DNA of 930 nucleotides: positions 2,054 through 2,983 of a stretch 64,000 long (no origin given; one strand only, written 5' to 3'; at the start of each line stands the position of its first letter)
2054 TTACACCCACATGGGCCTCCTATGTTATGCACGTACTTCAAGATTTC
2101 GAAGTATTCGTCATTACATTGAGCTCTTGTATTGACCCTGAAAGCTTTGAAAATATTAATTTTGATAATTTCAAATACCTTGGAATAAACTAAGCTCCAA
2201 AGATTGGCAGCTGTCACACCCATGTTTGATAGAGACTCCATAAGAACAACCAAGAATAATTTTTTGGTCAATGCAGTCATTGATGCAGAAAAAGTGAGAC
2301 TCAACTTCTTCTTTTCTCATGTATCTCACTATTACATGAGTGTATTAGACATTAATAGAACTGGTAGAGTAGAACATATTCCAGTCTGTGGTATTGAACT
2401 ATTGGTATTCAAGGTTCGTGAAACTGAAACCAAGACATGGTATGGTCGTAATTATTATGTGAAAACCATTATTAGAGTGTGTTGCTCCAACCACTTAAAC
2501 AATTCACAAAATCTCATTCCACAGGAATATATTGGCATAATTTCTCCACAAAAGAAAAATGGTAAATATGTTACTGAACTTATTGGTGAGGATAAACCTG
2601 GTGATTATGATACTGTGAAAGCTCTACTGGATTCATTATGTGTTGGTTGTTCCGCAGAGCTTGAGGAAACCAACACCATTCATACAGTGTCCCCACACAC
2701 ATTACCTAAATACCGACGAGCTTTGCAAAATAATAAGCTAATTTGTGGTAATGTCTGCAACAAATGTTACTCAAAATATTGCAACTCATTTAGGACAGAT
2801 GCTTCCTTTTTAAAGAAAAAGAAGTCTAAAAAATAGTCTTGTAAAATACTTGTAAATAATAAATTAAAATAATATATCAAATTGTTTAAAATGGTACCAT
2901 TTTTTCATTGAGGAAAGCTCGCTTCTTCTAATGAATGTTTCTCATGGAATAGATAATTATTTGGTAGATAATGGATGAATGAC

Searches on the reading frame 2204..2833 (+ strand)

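Call 10: search_protein_families(library=pfam, max_evalue=0.1, proteins=[window:2204-2833:+])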
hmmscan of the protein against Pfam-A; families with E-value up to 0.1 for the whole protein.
window:2204-2833:+ (210 aa): 1 family
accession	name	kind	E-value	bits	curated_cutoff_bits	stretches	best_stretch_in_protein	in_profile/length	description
PF14471.11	DUF4428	-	0.027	14.8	27.8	1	178-197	16-35/51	Domain of unknown function (DUF4428)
